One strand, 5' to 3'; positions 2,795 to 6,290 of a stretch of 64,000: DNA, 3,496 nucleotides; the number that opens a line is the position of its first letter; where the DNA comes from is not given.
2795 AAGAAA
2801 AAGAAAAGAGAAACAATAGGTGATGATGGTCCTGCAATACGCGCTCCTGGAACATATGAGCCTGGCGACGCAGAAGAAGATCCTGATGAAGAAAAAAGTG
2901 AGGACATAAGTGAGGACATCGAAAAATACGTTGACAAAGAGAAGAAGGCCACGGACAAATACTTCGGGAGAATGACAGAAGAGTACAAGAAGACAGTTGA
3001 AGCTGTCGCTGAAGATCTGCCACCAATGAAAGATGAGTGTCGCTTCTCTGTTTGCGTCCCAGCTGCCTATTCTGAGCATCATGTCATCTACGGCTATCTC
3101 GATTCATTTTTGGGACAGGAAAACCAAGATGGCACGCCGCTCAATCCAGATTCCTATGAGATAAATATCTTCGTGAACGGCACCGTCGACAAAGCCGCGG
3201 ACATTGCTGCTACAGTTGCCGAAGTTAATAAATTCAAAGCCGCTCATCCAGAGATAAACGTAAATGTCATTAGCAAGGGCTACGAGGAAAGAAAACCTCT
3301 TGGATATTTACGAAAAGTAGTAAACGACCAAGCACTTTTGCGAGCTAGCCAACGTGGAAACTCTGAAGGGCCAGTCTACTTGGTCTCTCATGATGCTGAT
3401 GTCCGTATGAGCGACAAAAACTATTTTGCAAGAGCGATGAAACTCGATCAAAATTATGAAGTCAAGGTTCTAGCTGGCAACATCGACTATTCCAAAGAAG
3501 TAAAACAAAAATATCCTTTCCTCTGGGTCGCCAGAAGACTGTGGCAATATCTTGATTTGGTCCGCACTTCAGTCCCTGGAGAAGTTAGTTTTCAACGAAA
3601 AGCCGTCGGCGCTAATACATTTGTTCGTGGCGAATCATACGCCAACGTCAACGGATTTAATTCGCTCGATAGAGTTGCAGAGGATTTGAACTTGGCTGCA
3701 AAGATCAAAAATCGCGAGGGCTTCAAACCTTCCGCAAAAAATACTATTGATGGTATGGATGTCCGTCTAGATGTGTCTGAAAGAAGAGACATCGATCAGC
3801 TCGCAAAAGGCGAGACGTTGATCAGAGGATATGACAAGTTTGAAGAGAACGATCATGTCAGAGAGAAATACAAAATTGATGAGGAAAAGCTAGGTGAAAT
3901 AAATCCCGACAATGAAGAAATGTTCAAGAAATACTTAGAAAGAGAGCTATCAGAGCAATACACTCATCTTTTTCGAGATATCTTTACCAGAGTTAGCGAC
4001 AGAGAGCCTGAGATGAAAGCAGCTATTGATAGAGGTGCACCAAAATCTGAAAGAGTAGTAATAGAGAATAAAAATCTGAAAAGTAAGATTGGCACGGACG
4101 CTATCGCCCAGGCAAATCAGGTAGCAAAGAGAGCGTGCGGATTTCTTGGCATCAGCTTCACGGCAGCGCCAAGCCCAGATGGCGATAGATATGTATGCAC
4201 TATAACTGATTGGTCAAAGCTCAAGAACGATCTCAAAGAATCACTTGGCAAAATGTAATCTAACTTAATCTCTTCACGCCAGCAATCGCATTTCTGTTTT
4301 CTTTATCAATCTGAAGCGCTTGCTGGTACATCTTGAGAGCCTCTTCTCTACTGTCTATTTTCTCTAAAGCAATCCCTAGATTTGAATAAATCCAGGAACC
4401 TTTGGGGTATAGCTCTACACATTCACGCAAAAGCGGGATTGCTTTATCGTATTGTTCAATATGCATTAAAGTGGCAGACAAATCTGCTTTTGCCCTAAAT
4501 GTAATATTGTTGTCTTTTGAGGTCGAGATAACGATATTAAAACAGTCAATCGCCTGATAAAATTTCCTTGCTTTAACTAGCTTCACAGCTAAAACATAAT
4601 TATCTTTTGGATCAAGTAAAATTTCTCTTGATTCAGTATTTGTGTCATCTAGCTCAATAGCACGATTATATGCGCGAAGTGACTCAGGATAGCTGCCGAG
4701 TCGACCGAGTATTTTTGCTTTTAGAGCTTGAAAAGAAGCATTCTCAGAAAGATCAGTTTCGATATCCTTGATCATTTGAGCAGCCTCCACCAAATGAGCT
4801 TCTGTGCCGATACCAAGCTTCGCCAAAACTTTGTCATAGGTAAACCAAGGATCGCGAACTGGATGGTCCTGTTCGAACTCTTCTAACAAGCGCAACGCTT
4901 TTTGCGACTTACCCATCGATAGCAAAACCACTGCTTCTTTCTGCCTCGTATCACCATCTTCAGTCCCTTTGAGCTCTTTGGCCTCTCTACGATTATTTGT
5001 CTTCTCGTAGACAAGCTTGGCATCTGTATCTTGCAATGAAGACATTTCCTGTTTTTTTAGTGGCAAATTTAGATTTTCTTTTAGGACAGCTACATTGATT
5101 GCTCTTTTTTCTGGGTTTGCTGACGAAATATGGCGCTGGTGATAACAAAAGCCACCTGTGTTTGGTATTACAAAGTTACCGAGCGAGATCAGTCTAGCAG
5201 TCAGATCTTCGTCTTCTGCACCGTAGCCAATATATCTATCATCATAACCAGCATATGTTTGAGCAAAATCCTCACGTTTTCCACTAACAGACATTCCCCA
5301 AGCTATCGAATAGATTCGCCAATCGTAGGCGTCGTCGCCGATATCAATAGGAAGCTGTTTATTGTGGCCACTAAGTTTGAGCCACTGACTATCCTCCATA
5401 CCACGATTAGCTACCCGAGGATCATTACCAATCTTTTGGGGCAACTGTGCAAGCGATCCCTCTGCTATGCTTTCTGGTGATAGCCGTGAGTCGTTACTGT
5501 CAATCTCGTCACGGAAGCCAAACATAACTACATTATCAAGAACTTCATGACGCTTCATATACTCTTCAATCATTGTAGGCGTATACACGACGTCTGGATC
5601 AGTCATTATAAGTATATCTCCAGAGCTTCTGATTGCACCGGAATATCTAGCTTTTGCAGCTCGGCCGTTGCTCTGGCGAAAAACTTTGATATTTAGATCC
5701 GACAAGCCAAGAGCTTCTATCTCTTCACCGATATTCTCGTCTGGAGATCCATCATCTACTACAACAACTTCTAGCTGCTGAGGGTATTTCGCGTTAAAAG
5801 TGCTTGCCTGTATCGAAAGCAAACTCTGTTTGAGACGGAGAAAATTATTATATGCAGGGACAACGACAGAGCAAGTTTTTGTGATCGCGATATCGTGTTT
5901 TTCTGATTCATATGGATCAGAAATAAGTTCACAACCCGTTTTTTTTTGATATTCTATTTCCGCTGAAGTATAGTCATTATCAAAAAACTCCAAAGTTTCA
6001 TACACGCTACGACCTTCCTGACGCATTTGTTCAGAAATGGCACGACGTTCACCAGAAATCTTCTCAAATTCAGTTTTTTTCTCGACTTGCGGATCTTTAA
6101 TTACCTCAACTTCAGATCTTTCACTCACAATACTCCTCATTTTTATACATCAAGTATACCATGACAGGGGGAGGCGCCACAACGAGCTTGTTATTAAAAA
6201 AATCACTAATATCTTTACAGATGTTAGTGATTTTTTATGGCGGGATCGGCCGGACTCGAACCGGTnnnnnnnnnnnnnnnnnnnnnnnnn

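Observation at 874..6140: Giant TPYEPT-repeat protein with glycine-zipper segment and C-terminal GT-A domain, coupled to a small acidic protein and convergent with a GT2-TPR fusion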

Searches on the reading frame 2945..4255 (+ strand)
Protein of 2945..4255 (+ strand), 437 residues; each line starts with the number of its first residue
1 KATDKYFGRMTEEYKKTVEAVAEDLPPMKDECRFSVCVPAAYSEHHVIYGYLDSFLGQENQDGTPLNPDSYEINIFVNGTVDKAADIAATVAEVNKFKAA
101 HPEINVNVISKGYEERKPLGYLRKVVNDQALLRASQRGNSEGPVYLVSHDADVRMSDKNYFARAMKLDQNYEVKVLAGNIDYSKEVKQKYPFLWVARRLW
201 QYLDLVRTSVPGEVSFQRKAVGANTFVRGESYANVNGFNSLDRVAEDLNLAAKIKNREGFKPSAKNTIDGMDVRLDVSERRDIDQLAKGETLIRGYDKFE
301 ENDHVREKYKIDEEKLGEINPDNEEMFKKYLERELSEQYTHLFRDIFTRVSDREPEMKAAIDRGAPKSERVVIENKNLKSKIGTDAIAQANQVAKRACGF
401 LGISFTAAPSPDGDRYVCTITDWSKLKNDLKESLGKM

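Call 22: search_solved_structures(query=A3, max_evalue=10, show_alignments=3)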
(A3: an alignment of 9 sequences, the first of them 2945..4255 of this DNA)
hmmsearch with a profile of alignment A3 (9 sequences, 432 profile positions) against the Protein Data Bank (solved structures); distinct sequences matched with E-value up to 10: 0.

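Call 23: search_protein_families(library=pfam, alignment_id=A3, max_evalue=1)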
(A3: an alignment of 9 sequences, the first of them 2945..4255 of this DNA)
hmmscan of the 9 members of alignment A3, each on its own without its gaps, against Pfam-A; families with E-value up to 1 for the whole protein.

A. member 1, window:2945-4255:+ (437 aa): 2 families
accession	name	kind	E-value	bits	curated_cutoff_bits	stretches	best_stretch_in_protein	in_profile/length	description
PF13632.12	Glyco_trans_2_3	-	0.00079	19.7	27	1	147-254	3-106/198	Glycosyl transferase family group 2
PF09116.15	gp45-slide_C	-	0.18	12.4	25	1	287-324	29-63/105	gp45 sliding clamp, C terminal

B. families by the number of members that match (of 9 scanned): 10 families
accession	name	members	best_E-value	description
PF13632.12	Glyco_trans_2_3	7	0.00011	Glycosyl transferase family group 2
PF13506.12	Glyco_transf_21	2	0.0024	Glycosyl transferase family 21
PF00535.33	Glycos_transf_2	2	0.028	Glycosyl transferase family 2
PF13641.12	Glyco_tranf_2_3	1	0.0043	Glycosyltransferase like family 2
PF08843.17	AbiEii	1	0.085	Nucleotidyl transferase AbiEii toxin, Type IV TA system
PF07500.19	TFIIS_M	1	0.13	Transcription factor S-II (TFIIS), central domain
PF09116.15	gp45-slide_C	1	0.18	gp45 sliding clamp, C terminal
PF17043.10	MAT1-1-2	1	0.23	Mating type protein 1-1-2 of unknown function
PF00196.25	GerE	1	0.25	Bacterial regulatory proteins, luxR family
PF10718.14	Ycf34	1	0.26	Hypothetical chloroplast protein Ycf34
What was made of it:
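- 2945..4255 (+): C-terminal GT2-type GT-A glycosyltransferase domain with a helical C-terminal extension (residues 577-1013). Sub-threshold PF13632 in 7 of 9 members (call 23).
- Closest known: GT2-family inverting GT-A glycosyltransferases. Same: There are weak but consistent PF13632 hits (call 23).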

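Call 31: predict_structure(alignment_id=A3)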
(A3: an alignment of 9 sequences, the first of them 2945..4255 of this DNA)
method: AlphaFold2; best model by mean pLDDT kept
length: 437 residues; sequences in the alignment: 9
mean_pLDDT: 85.0   pTM: 0.77
mean pLDDT of the five models: 85.0, 84.8, 84.4, 80.5, 68.3
residues with pLDDT >= 90: 191; 70-90: 200; 50-70: 39; < 50: 7
segments of 3 or more residues with pLDDT < 50: 214-216
pLDDT, mean of each block of 10 residues (from residue 1): 89 93 93 93 82 92 92 92 89 96 94 84 93 90 89 85 87 81 85 88 74 49 80 91 76 76 71 77 82 70 61 79 91 93 86 90 89 91 91 91 93 87 92 69
secondary structure, 60 per line:
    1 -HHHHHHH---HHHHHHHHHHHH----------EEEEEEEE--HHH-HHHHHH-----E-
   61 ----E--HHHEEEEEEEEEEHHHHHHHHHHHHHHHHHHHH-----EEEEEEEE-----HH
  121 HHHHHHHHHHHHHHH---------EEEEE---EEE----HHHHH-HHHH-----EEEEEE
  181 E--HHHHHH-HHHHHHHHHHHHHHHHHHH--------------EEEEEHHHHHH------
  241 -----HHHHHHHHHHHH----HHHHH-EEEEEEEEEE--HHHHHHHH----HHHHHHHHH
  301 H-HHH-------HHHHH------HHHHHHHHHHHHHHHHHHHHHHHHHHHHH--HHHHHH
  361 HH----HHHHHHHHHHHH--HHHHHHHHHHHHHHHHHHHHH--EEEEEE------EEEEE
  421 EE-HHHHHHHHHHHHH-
elements in order: H2-8 H12-23 E34-41 H48-53 E71-80 H81-100 E106-113 H119-135 E145-149 E153-155 H160-164 H166-169 E175-181 H184-189 H191-209 E224-228 H229-234 H246-257 H262-266 E268-277 H280-287 H292-301 H313-317 H324-352 H355-362 H367-378 H381-401 E404-409 E416-422 H424-436
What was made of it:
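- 2945..4255 (+): AF2 pLDDT 85 (call 31).
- On GT2-type GT-A glycosyltransferases: AF2 model pLDDT 85, pTM 0.77 (call 31).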

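Call 34: fold_search(model_id=the predicted structure, library=pdb)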
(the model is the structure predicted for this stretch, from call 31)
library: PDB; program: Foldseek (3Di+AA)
matches with E <= 10: 1023; with E <= 0.001: 79
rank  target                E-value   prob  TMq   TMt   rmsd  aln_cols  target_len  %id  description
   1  6yv7_B                8.4e-09  1.00  0.38  0.48  20.0       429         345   14  Mannosyltransferase PcManGT from Pyrobaculum calidifontis (released 2020-07-22)
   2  8smp_A                1.0e-08  1.00  0.40  0.34  19.5       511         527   10  Xenopus laevis hyaluronan synthase 1, UDP-bound, gating loop inserted state (released 2024-05-01)
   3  8smm_A                3.5e-08  1.00  0.37  0.33  18.8       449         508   10  Xenopus laevis hyaluronan synthase 1 (released 2024-05-01)
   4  6yv7_A                3.8e-08  1.00  0.40  0.49  16.8       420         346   16  Mannosyltransferase PcManGT from Pyrobaculum calidifontis (released 2020-07-22)
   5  8sne_A                6.1e-08  1.00  0.39  0.35  19.2       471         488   10  Chlorella virus Hyaluronan Synthase bound to GlcA extended GlcNAc primer and UDP (released 2024-05-01)
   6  9yq5_A                7.0e-08  1.00  0.40  0.36  20.1       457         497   11  Chlorella virus hyaluronan synthase bound to an inserted UDP-GlcA (released 2025-12-10)
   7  8smn_A                8.2e-08  1.00  0.37  0.32  18.6       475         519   11  Xenopus laevis hyaluronan synthase 1, nascent HA polymer bound state (released 2024-05-01)
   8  7sp9_A                1.3e-07  1.00  0.37  0.33  20.3       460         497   11  Chlorella virus Hyaluronan Synthase in the GlcNAc-primed channel-closed state (released 2022-04-06)
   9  9yq2_A                1.4e-07  1.00  0.36  0.33  18.8       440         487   10  Chlorella virus hyaluronan synthase bound to DDM (released 2025-12-10)
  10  8snc_A                3.1e-07  1.00  0.40  0.36  19.4       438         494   10  Chlorella virus Hyaluronan Synthase bound to GlcA extended GlcNAc primer (released 2024-05-01)
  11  9yq4_A                3.9e-07  1.00  0.39  0.35  18.3       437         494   12  Chlorella virus hyaluronan synthase bound to a proofreading UDP-GlcA (released 2025-12-10)
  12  9kqc_A                5.6e-07  1.00  0.38  0.34  19.6       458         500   10  Chlorella virus Hyaluronan Synthase bound to VNAR (released 2025-05-14)
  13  7sp8_A                1.1e-06  1.00  0.39  0.35  20.1       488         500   10  Chlorella virus Hyaluronan Synthase bound to UDP-GlcNAc (released 2022-04-06)
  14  9fp0_A                2.2e-06  1.00  0.36  0.22  23.5       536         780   12  Cryo-EM structure of the 'crown'less Bcs macrocomplex for E. coli cellulose secretion in non-saturating c-di-GMP (loca (released 2024-10-16)
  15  9fnn_A                2.3e-06  1.00  0.36  0.21  16.8       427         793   13  Cryo-EM structure of the c-di-GMP-saturated 'crown'less Bcs macrocomplex for cellulose secretion in E. coli (released 2024-10-16)
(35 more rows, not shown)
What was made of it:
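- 2945..4255 (+): Foldseek PDB: PcManGT 6yv7 at E 8e-9, hyaluronan, cellulose and chitin synthases, K4CP, SpsA (call 34).
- On GT2-type GT-A glycosyltransferases: There are 79 Foldseek PDB matches at E<=0.001, and the 50 listed are all GT2-type enzymes (call 34).
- Closest known: GT2-family inverting GT-A glycosyltransferases. Same: The listed 50 best Foldseek PDB matches are all of this kind (calls 31, 34).
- The best fold matches are membrane-interface GT2 enzymes that act on lipid or polymer acceptors: PcManGT, hyaluronan, cellulose and chitin synthases (call 34).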

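Call 101: find_homologous_proteins(query=A3, max_evalue=0.001)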
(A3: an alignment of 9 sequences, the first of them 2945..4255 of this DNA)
Query A3 (9 sequences) (437 aa, profile of the alignment): 1 proteins with E <= 0.001 among 8000 candidates.
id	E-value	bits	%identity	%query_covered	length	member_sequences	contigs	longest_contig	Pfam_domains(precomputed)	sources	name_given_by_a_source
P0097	2.3e-4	38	25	39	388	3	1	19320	PF00535.33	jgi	-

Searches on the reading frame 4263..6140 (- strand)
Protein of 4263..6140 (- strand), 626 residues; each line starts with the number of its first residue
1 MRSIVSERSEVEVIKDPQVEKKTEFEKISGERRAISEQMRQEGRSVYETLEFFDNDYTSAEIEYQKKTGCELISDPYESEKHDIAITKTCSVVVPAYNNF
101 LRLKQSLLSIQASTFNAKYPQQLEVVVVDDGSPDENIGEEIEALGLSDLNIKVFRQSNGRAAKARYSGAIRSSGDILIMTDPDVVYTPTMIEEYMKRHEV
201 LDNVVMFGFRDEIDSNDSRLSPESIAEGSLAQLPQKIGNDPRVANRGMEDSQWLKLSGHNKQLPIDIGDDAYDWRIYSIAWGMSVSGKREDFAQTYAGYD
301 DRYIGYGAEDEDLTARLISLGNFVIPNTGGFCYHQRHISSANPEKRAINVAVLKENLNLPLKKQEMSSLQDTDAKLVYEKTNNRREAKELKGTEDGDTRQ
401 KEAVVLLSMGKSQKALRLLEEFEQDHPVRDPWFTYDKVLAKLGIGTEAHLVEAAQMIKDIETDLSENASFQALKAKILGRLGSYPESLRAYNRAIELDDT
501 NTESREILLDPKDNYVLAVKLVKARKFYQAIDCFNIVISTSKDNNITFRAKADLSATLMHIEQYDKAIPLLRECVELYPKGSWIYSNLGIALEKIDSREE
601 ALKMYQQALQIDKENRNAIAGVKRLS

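Call 3: search_protein_families(library=pfam, proteins=[window:4263-6140:-], max_evalue=0.1)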
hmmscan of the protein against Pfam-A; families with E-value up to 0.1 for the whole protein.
window:4263-6140:- (626 aa): 25 families
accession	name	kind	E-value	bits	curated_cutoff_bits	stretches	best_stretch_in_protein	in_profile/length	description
PF00535.33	Glycos_transf_2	-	1e-19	71.5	23.3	1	91-224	1-129/168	Glycosyl transferase family 2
PF00515.34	TPR_1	-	3.4e-16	58.7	27.8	2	583-615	2-34/34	Tetratricopeptide repeat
PF07719.23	TPR_2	-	9.2e-15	53.9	27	2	584-615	3-34/34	Tetratricopeptide repeat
PF13424.12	TPR_12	-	1.9e-12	47.6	30.1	1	553-614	8-77/77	Tetratricopeptide repeat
PF13414.12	TPR_11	-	1.3e-11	44.5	26.8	2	481-501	7-27/42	TPR repeat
PF13428.12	TPR_14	-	4.3e-11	42.8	23.5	1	550-589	3-42/44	Tetratricopeptide repeat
PF10111.15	Glyco_tranf_2_2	-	6.8e-09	36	27.3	2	92-196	2-104/276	Glycosyltransferase like family 2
PF13181.12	TPR_8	-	2.3e-08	34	25.7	1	584-615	3-34/34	Tetratricopeptide repeat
PF13374.12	TPR_10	-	4e-08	33.5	27.5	1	584-611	4-31/42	Tetratricopeptide repeat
PF13176.12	TPR_7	-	1.3e-06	28.4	27.9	1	585-617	2-34/36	Tetratricopeptide repeat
PF14559.12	TPR_19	-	2e-06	28.4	25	1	562-620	5-62/68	Tetratricopeptide repeat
PF25063.1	ARM_TT21_C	-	1e-05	26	35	1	467-619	17-166/209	Tetratricopeptide repeat protein 21 C-terminal ARM domain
PF13432.12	TPR_16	-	1.9e-05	25.5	32.7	0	562-613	11-62/65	Tetratricopeptide repeat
PF13431.12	TPR_17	-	1.9e-05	25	24.4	1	570-610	1-34/34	Tetratricopeptide repeat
PF03704.23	BTAD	-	2e-05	25.4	22.1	1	550-610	64-124/146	Bacterial transcriptional activator domain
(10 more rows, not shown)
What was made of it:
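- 4260..6140 (-): Convergent GT2 + TPR protein (626 aa), 1 nt from the large gene's stop; a lineage-specific companion of the GT-A-type family members. PF00535 at 1e-19 plus TPR families (call 3).
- On TPR-bearing protein O-glycosyltransferases (OGT, GmaR), for the neighbour 4260-6140: PF00535 at 1e-19 (residues 91-224) and TPR families at residues ~400-620 (call 3).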

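Call 4: search_protein_families(library=ncbifam, proteins=[window:4263-6140:-], max_evalue=0.1)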
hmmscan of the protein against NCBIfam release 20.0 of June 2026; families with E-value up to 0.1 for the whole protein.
window:4263-6140:- (626 aa): 34 families (the best 25 are shown)
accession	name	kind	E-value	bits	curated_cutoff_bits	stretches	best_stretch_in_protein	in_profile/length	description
NF041875.1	EPS_EpsD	equivalog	9.9e-19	67.9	370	1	91-209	2-115/325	exopolysaccharide biosynthesis glycosyltransferase EpsD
NF040959.1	MamA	equivalog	8.3e-17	61.3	200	1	511-615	71-172/204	magnetosome protein MamA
TIGR03965.1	mycofact_glyco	equivalog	7e-11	41.7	280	1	87-193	73-174/467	mycofactocin biosynthesis glycosyltransferase MftF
NF007482.0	PRK10073.1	equivalog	7e-10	38.4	423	1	87-196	5-108/334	glycosyltransferase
TIGR03937.1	PgaC_IcaA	equivalog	6.2e-08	32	422.3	1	80-196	37-147/407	poly-beta-1,6-N-acetyl-D-glucosamine synthase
NF052415.1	T3SS_chap_SctY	equivalog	1e-07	32.4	70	2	402-496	12-105/106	type III secretion apparatus assembly chaperone SctY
NF047683.1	TeichurnBiosyTuaG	equivalog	2.1e-07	30.9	400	1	88-197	6-110/252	teichuronic acid biosynthesis protein TuaG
TIGR04242.1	nodulat_NodC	equivalog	1.2e-06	27.8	550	1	57-195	21-153/395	chitooligosaccharide synthase NodC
NF038299.1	EPS_HpsN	equivalog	1.7e-06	27.3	425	1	90-198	3-106/317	hormogonium polysaccharide biosynthesis glycosyltransferase HpsN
NF047588.1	GlcsyltransPgfSStrep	equivalog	1.9e-06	27.4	500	1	90-200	3-112/308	glycosyltransferase PgfS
TIGR04283.1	glyco_like_mftF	equivalog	3.1e-06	27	182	1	91-217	2-115/221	TIGR04283 family arsenosugar biosynthesis glycosyltransferase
TIGR02917.1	PEP_TPR_lipo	equivalog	9e-06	23.8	312.2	1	447-616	682-837/899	XrtA/PEP-CTERM system TPR-repeat protein PrsT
TIGR02521.1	type_IV_pilW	equivalog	1.5e-05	24.7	154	1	540-617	23-100/234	type IV pilus biogenesis/stability protein PilW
NF007986.1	PRK10714.1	equivalog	2.1e-05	23.7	529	1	88-199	6-116/316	undecaprenyl-phosphate 4-deoxy-4-formamido-L-arabinose transferase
NF041394.1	GtaseAglG_Halo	equivalog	3.5e-05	23.2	440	1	91-206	4-115/304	glucosyl-dolichyl phosphate glucuronosyltransferase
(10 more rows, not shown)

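Call 49: search_solved_structures(query=window:4263-6140:-, max_evalue=0.001, show_alignments=0)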
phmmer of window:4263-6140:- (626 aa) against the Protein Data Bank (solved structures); distinct sequences matched with E-value up to 0.001: 45.
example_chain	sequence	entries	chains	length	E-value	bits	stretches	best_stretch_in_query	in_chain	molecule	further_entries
9qhb_A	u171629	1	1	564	9e-21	77.3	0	563-617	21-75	Engineered tetratricopeptide repeat protein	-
8bu0_A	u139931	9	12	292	1e-15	60.6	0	563-618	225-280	Consensus tetratricopeptide repeat protein | Crystal structure of an 8-repeat consensus TPR superhelix with Zinc. | Monomer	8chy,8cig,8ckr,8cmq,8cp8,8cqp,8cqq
9qhc_A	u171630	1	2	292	8.7e-12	47.6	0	563-617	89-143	Engineered tetratricopeptide repeat protein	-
2z87_A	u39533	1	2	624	1.3e-11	47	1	88-362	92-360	Chondroitin synthase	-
2z86_A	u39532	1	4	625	1.3e-11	47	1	88-362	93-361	Chondroitin synthase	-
9gzg_A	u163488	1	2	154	6.4e-09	38.1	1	562-618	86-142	Engineered CTPR protein with glutamic acids for conductivity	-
2fo7_A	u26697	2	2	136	3.2e-08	35.9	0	563-617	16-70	SYNTHETIC CONSENSUS TPR PROTEIN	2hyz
7obi_A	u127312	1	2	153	3.4e-08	35.7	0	563-620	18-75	CTPR-rv4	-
8ch0_A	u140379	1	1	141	3.5e-08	35.7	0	563-617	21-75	Consensus tetratricopeptide repeat protein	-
2wqh_A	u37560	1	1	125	1.1e-07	34.1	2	563-616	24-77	CTPR3Y3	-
1na0_A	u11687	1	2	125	1.8e-07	33.4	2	563-618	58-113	designed protein CTPR3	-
1w3b_A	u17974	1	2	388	2.8e-06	29.4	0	564-614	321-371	UDP-N-ACETYLGLUCOSAMINE--PEPTIDE N-ACETYLGLUCOSAMINYLTRANSFERASE 110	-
6eou_A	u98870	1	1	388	3.6e-06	29.1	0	564-614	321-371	UDP-N-acetylglucosamine--peptide N-acetylglucosaminyltransferase 110 kDa subunit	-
6vfh_A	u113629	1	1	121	6.5e-06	28.2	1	523-621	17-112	T33_dn10A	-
6vfi_B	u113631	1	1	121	9.1e-06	27.7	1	563-620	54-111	O43_dn18B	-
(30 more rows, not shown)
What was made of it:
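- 4260..6140 (-): Closest solved catalytic domain is K4CP chondroitin polymerase, 1.3e-11 (call 49).
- Closest known: GmaR. Different: The catalytic domain is closest to the K4CP polysaccharide polymerase (call 49).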

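Call 62: search_protein_families(library=padloc, proteins=[window:4263-6140:-], max_evalue=0.01)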
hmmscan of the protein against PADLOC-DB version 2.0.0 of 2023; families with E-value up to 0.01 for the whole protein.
window:4263-6140:- (626 aa): 0 families

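Call 63: search_protein_families(library=phrogs, proteins=[window:4263-6140:-], max_evalue=0.01)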
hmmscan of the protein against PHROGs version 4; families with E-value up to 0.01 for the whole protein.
window:4263-6140:- (626 aa): 3 families
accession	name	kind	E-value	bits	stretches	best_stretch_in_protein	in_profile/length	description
phrog_841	-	moron, auxiliary metabolic gene and host takeover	5.3e-08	33.7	1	89-205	3-118/309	GtrB-like O-antigen conversion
phrog_7590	-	unknown function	0.00011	23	1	518-616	62-157/234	-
phrog_15655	-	unknown function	0.0083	16.5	0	288-376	180-265/276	-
